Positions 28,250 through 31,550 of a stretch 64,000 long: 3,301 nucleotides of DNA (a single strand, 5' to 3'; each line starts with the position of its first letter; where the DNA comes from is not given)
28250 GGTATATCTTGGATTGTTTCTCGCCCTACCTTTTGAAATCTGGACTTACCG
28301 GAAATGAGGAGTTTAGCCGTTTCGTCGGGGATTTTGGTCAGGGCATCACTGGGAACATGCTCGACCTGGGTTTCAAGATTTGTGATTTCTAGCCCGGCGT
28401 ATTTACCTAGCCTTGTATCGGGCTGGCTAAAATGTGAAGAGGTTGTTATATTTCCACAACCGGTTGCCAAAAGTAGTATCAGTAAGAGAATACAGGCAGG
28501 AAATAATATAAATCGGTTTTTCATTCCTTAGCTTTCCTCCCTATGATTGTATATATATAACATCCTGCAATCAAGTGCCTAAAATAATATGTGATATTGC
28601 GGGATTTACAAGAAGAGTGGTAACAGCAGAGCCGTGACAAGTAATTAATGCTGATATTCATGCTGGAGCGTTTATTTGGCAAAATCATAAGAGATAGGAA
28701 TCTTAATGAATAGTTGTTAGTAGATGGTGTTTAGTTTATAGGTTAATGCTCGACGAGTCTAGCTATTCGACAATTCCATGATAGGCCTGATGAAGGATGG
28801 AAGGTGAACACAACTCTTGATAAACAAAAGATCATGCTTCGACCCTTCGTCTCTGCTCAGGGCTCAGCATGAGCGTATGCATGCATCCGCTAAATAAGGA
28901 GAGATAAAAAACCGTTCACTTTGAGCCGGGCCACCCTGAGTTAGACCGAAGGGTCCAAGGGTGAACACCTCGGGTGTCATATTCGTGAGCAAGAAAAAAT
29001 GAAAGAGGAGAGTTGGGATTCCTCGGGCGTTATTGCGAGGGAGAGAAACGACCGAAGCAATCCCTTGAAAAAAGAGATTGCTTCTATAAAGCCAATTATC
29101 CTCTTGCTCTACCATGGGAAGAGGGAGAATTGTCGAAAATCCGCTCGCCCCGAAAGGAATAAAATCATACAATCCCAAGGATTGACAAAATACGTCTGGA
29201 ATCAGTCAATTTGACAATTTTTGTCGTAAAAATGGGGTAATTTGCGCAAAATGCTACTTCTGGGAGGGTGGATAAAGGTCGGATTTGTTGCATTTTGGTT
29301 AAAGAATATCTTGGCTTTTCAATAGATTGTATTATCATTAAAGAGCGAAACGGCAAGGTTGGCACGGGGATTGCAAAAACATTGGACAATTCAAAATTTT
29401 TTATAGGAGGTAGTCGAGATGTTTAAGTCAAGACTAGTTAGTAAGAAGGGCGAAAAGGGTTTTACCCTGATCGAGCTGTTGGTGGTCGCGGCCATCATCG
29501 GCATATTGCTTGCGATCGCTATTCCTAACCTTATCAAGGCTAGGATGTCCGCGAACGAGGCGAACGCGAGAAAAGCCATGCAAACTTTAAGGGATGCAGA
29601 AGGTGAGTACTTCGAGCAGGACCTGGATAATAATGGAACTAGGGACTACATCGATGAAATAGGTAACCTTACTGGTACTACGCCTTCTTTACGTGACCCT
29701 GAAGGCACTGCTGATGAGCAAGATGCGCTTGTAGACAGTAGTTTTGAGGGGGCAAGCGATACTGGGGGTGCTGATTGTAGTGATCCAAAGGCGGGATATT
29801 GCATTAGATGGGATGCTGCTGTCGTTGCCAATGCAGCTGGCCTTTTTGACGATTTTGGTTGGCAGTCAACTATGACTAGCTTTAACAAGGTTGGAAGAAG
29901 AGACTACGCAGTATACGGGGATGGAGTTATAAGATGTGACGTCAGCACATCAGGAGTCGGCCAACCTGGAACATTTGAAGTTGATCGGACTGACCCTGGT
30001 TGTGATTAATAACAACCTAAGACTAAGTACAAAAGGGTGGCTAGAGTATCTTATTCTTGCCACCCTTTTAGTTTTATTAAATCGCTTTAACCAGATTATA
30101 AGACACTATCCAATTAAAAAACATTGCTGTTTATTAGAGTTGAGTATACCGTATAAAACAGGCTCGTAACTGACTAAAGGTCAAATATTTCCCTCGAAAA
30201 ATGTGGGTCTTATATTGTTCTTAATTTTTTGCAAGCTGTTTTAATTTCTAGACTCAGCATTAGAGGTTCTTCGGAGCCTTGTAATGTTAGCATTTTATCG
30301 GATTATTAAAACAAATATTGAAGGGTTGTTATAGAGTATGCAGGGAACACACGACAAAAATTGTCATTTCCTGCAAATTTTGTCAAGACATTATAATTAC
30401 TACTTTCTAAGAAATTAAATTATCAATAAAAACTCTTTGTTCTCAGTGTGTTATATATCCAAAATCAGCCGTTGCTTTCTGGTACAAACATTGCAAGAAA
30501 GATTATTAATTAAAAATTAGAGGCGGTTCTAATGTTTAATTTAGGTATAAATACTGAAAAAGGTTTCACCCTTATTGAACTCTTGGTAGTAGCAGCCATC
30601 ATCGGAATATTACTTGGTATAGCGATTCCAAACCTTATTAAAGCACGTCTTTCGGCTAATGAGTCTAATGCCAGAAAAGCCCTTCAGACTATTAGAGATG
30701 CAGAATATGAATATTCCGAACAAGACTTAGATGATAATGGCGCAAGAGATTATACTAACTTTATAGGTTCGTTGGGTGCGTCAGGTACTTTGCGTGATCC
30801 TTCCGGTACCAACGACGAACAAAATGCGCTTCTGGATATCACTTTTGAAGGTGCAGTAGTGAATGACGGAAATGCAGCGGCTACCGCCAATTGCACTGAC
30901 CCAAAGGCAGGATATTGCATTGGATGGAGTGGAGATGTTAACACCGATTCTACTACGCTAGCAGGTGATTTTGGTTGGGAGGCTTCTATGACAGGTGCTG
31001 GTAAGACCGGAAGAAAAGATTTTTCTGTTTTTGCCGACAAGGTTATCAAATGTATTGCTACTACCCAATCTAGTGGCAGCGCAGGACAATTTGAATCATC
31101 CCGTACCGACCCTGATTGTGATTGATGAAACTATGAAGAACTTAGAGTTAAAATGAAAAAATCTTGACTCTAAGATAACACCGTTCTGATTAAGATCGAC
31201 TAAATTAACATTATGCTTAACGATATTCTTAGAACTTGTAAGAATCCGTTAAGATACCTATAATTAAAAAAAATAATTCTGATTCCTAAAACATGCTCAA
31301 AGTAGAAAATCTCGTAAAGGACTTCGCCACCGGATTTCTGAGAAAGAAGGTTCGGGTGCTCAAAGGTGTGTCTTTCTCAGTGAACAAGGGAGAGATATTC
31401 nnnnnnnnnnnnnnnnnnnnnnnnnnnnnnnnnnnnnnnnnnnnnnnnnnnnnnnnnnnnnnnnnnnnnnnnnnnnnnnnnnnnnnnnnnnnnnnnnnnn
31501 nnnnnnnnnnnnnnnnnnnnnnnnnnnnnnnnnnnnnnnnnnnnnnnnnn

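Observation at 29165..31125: Two divergent type IV pilin paralogues, each with its own sigma54 promoter and GACAA-N3-TTGTC upstream palindrome, without pilus-assembly genes nearby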

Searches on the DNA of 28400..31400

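Call 27: search_rna_families(source=window, start=28400, end=31400, threshold=evalue, max_evalue=1)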
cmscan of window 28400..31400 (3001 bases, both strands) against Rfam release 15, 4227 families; matches with E-value up to 1: 1.
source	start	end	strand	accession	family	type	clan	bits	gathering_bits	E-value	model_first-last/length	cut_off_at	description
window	30030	30070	+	RF04218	HCV_5BSL1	Cis-reg;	-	20.5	44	0.23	1-47/47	no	Hepatitis C virus stem-loop I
